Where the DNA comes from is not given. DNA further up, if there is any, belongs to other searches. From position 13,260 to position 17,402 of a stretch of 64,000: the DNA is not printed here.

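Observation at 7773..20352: Glt/Nfs-like envelope-spanning machine operon physically merged with a polysaccharide export (porin + OPX) module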

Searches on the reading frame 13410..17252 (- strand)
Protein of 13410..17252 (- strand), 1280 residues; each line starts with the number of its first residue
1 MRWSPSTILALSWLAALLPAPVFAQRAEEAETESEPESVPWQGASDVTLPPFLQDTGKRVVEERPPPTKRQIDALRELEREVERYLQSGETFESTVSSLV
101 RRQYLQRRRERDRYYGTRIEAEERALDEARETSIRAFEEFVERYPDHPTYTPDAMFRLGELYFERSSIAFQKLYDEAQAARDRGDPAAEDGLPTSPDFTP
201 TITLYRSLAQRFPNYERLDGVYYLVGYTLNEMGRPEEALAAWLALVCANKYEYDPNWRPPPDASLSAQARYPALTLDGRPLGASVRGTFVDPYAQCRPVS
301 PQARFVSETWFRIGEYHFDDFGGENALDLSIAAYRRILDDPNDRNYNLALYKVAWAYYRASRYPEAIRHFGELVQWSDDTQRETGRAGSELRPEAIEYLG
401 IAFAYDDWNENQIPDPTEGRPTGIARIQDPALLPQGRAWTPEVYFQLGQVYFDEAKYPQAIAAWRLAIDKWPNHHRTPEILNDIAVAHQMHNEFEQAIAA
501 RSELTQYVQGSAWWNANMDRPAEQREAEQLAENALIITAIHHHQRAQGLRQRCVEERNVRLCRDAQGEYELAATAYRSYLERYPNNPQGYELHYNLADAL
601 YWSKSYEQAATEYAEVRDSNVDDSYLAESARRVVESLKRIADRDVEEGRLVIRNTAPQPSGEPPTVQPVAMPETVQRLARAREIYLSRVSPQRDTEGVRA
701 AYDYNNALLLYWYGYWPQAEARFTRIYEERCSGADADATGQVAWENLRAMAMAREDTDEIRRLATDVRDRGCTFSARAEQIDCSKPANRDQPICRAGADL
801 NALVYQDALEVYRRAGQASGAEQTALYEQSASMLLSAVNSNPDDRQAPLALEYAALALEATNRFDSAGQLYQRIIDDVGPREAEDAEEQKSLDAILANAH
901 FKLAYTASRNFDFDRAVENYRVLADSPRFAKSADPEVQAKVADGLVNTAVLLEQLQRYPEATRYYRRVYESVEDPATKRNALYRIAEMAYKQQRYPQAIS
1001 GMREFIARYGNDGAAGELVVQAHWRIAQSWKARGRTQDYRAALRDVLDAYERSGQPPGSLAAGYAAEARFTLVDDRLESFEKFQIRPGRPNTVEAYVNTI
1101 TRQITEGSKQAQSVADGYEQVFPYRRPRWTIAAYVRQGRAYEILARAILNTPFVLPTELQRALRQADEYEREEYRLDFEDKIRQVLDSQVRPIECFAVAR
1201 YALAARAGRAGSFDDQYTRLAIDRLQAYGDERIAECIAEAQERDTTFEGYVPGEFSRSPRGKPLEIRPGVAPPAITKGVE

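Call 4: search_protein_families(library=pfam, proteins=[window:13410-17252:-], max_evalue=0.1)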
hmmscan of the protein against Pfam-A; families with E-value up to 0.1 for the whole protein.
window:13410-17252:- (1280 aa): 10 families
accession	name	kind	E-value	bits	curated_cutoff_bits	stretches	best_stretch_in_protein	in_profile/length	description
PF13174.12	TPR_6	-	3.2e-24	84.3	26.3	2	981-1011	2-32/33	Tetratricopeptide repeat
PF07719.23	TPR_2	-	4.9e-17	61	27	2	441-469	1-29/34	Tetratricopeptide repeat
PF13432.12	TPR_16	-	1.7e-16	60.8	32.7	2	565-615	9-56/65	Tetratricopeptide repeat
PF00515.34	TPR_1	-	1.9e-15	56.4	27.8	1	441-474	1-34/34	Tetratricopeptide repeat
PF13424.12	TPR_12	-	1.7e-13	51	30.1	2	442-499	4-66/77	Tetratricopeptide repeat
PF13428.12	TPR_14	-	9.1e-09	35.6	23.5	0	565-591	13-39/44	Tetratricopeptide repeat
PF14559.12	TPR_19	-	1.5e-06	28.8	25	1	565-627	3-62/68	Tetratricopeptide repeat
PF13181.12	TPR_8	-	0.00069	20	25.7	0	442-468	2-28/34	Tetratricopeptide repeat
PF14561.12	TPR_20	-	0.002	18.9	25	0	580-612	12-44/90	Tetratricopeptide repeat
PF13176.12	TPR_7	-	0.055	14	27.9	0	947-977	4-34/36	Tetratricopeptide repeat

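Call 5: search_protein_families(library=ncbifam, proteins=[window:13410-17252:-], max_evalue=0.1)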
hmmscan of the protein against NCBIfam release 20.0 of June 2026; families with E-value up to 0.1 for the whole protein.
window:13410-17252:- (1280 aa): 5 families
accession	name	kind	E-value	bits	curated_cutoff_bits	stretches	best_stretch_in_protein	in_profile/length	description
TIGR02795.1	tol_pal_ybgF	equivalog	1.7e-34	119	90.1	4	566-625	15-74/119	tol-pal system protein YbgF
TIGR03302.1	OM_YfiO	subfamily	7e-14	51.9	81.4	3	936-1014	27-105/239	outer membrane protein assembly factor BamD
NF008068.0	PRK10803.1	equivalog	4e-07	30.2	383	1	130-165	159-193/263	cell division protein CpoB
TIGR02552.1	LcrH_SycD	equivalog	0.0022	17.7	104.8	0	561-633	60-129/136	SycD/LcrH family type III secretion system chaperone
NF008354.0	PRK11143.1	equivalog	0.025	13.5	254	1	208-232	88-112/359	glycerophosphodiester phosphodiesterase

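Call 10: find_homologous_proteins(query=window:13410-17252:-, max_evalue=0.00001)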
Query window:13410-17252:- (1280 aa): 455 proteins with E <= 0.00001 among 8000 candidates; the best 120 are listed.
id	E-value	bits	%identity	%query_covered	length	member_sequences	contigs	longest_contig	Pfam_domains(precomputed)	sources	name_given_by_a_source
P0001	0.0e+0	2895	100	100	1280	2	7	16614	PF14559.13,PF00515.35,PF13424.13,PF13432.13,PF13428.13,PF07719.24,PF13174.13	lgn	-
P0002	0.0e+0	2892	100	100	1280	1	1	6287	PF14559.13,PF00515.35,PF13424.13,PF13432.13,PF13428.13,PF07719.24,PF13174.13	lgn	-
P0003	0.0e+0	2752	95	100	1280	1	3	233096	PF14559.13,PF00515.35,PF13424.13,PF13432.13,PF13428.13,PF07719.24,PF13174.13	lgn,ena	-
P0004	0.0e+0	2671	92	100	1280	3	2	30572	PF14559.13,PF00515.35,PF13424.13,PF13432.13,PF13428.13,PF07719.24,PF13174.13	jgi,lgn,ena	-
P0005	0.0e+0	2465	84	100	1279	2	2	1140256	PF14559.13,PF00515.35,PF13424.13,PF13432.13,PF13428.13,PF07719.24,PF13174.13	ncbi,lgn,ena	-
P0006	0.0e+0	2458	84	99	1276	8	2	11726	PF00515.35,PF13424.13,PF13432.13,PF13428.13,PF07719.24,PF13174.13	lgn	-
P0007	0.0e+0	2448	84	99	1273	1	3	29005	PF14559.13,PF00515.35,PF13424.13,PF13432.13,PF13428.13,PF13181.13,PF07719.24,PF13174.13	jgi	jgi:tetratricopeptide (TPR) repeat protein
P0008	0.0e+0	2441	83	99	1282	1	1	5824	PF14559.13,PF00515.35,PF13424.13,PF13432.13,PF13428.13,PF07719.24,PF13174.13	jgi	jgi:tetratricopeptide (TPR) repeat protein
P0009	0.0e+0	2441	83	99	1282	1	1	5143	PF14559.13,PF00515.35,PF13424.13,PF13432.13,PF13428.13,PF07719.24,PF13174.13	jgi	jgi:tetratricopeptide (TPR) repeat protein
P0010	0.0e+0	2431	82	99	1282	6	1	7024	PF14559.13,PF00515.35,PF13424.13,PF13432.13,PF13428.13,PF07719.24,PF13174.13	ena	-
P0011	0.0e+0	2428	82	99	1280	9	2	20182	PF14559.13,PF00515.35,PF13424.13,PF13432.13,PF13428.13,PF13181.13,PF07719.24,PF13174.13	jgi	jgi:tetratricopeptide (TPR) repeat protein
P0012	0.0e+0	2417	82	99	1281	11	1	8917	PF00515.35,PF13424.13,PF13432.13,PF13428.13,PF13181.13,PF07719.24,PF13174.13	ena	-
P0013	0.0e+0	2417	83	99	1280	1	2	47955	PF00515.35,PF13424.13,PF13432.13,PF13428.13,PF07719.24,PF13174.13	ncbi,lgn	-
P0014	0.0e+0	2400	82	99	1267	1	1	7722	PF14559.13,PF00515.35,PF13424.13,PF13432.13,PF13428.13,PF07719.24,PF13174.13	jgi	jgi:tetratricopeptide (TPR) repeat protein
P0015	0.0e+0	2393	82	99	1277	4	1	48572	PF14559.13,PF00515.35,PF13424.13,PF13432.13,PF13428.13,PF07719.24,PF13174.13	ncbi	-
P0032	0.0e+0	2378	82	99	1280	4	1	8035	PF00515.35,PF13424.13,PF13432.13,PF13428.13,PF07719.24,PF13174.13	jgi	jgi:tetratricopeptide (TPR) repeat protein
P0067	0.0e+0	2267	77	100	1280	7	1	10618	PF14559.13,PF00515.35,PF13424.13,PF13432.13,PF13428.13,PF07719.24,PF13174.13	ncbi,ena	-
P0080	0.0e+0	2112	72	100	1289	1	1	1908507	PF14559.13,PF00515.35,PF13424.13,PF13432.13,PF13428.13,PF07719.24,PF13174.13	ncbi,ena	-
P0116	0.0e+0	1575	59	97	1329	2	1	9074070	PF14559.13,PF00515.35,PF13424.13,PF13432.13,PF13428.13,PF07719.24,PF13174.13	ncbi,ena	-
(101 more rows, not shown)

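Call 31: find_encoding_contigs(protein=P0116, flank=10000, max_places=2)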
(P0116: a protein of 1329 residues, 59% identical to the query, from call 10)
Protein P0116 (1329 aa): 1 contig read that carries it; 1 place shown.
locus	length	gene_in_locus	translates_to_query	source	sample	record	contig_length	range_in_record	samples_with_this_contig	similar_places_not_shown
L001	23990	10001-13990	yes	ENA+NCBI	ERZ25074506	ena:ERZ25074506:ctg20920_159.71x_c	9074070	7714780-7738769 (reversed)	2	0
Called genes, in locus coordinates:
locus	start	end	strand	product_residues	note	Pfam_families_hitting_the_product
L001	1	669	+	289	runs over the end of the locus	PF05157:MshEN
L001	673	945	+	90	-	-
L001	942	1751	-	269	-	-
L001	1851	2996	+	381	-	PF00696:AA_kinase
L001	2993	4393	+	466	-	PF00072:Response_reg, PF13191:AAA_16 (faint), PF00158:Sigma54_activat, PF14532:Sigma54_activ_2, PF07728:AAA_5 (faint), PF25601:AAA_lid_14, PF02954:HTH_8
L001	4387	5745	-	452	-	-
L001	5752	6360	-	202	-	PF07638:Sigma70_ECF, PF04542:Sigma70_r2, PF08281:Sigma70_r4_2, PF04545:Sigma70_r4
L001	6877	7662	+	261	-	-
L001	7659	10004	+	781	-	PF09613:HrpB1_HrpK (faint), PF07719:TPR_2 (faint), PF12895:ANAPC3 (faint), PF13174:TPR_6 (faint), PF13181:TPR_8 (faint), PF13424:TPR_12 (faint), PF13428:TPR_14 (faint), PF13432:TPR_16 (faint), +6 more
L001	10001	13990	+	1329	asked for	PF07719:TPR_2 (faint), PF13174:TPR_6 (faint), PF13424:TPR_12 (faint), PF13428:TPR_14 (faint), PF13432:TPR_16 (faint), PF14559:TPR_19 (faint), PF00515:TPR_1 (faint)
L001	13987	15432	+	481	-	PF13429:TPR_15 (faint), PF21033:RMD1-3 (faint), PF23914:TPR_CcmH_CycH (faint), PF24575:TPR_Slam (faint), PF13432:TPR_16 (weak), PF14559:TPR_19 (weak), PF13432:TPR_16 (weak), PF14559:TPR_19 (weak), +10 more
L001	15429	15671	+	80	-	-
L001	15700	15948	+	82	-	-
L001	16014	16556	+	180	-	-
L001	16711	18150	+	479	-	PF03544:TonB_C (weak)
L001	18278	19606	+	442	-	-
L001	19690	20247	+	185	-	-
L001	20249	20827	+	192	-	PF02563:Poly_export, PF22461:SLBB_2, PF10531:SLBB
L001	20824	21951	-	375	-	PF13477:Glyco_trans_4_2, PF20706:GT4-conflict (weak), PF00534:Glycos_transf_1, PF13692:Glyco_trans_1_4, PF13524:Glyco_trans_1_2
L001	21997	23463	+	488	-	PF00953:Glycos_transf_4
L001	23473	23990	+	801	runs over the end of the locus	PF04932:Wzy_C, PF07719:TPR_2 (faint), PF23914:TPR_CcmH_CycH (faint)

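Call 33: find_encoding_contigs(protein=P0080, flank=10000, max_places=1)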
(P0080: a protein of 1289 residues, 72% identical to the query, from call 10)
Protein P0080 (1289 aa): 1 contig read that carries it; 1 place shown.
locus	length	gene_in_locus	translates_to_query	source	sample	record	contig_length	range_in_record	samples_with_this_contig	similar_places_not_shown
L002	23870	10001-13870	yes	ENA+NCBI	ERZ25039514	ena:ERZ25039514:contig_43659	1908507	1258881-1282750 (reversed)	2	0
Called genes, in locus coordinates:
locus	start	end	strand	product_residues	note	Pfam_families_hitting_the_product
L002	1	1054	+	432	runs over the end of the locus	PF01966:HD (weak), PF19276:HD_assoc_2 (weak)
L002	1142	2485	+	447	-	PF00072:Response_reg, PF00158:Sigma54_activat, PF14532:Sigma54_activ_2, PF00004:AAA (weak), PF07728:AAA_5, PF25601:AAA_lid_14, PF02954:HTH_8, PF18024:HTH_50 (weak)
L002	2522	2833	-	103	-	-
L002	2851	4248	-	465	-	PF00072:Response_reg, PF00158:Sigma54_activat, PF14532:Sigma54_activ_2, PF01078:Mg_chelatase (faint), PF25601:AAA_lid_14, PF02954:HTH_8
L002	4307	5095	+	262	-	-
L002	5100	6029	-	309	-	-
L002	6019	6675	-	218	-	PF04542:Sigma70_r2, PF08281:Sigma70_r4_2, PF04545:Sigma70_r4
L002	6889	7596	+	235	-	-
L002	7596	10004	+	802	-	PF09976:TPR_21 (faint), PF13174:TPR_6 (faint), PF13424:TPR_12 (faint), PF13432:TPR_16 (faint), PF14559:TPR_19 (faint), PF07719:TPR_2 (faint)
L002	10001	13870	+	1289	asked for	PF00515:TPR_1 (faint), PF07719:TPR_2 (faint), PF13174:TPR_6 (faint), PF13424:TPR_12 (faint), PF13428:TPR_14 (faint), PF13432:TPR_16 (faint), PF14559:TPR_19 (faint)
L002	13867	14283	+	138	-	-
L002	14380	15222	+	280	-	PF14559:TPR_19 (faint), PF13431:TPR_17 (faint), PF00515:TPR_1 (faint), PF07719:TPR_2 (faint), PF13181:TPR_8 (faint), PF13428:TPR_14 (faint), PF13432:TPR_16 (weak), PF13414:TPR_11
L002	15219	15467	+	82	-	-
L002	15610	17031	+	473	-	PF03544:TonB_C (weak)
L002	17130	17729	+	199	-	-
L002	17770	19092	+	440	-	-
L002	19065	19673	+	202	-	PF02563:Poly_export, PF10531:SLBB, PF22461:SLBB_2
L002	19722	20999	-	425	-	PF03721:UDPG_MGDP_dh_N, PF00984:UDPG_MGDP_dh, PF03720:UDPG_MGDP_dh_C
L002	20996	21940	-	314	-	PF01073:3Beta_HSD, PF01370:Epimerase, PF02719:Polysacc_synt_2, PF04321:RmlD_sub_bind, PF13460:NAD_binding_10 (weak), PF16363:GDP_Man_Dehyd, PF07993:NAD_binding_4 (weak)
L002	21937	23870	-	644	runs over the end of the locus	PF13727:CoA_binding_3, PF00106:adh_short (weak), PF01073:3Beta_HSD, PF01370:Epimerase, PF02719:Polysacc_synt_2, PF04321:RmlD_sub_bind, PF13460:NAD_binding_10 (weak), PF16363:GDP_Man_Dehyd, +1 more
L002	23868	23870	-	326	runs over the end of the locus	PF00106:adh_short (weak), PF01073:3Beta_HSD, PF01370:Epimerase, PF02719:Polysacc_synt_2, PF04321:RmlD_sub_bind, PF07993:NAD_binding_4, PF16363:GDP_Man_Dehyd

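Call 77: search_protein_families(library=pfam, proteins=[L001:16014-16556:+], max_evalue=1)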
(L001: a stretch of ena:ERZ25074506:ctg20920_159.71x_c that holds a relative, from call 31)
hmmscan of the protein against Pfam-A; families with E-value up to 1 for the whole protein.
L001:16014-16556:+ (180 aa): 1 family
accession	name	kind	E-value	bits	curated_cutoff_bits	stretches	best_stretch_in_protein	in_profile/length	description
PF11139.14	SfLAP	-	0.0013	18.7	35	1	79-163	26-106/213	Sap, sulfolipid-1-addressing protein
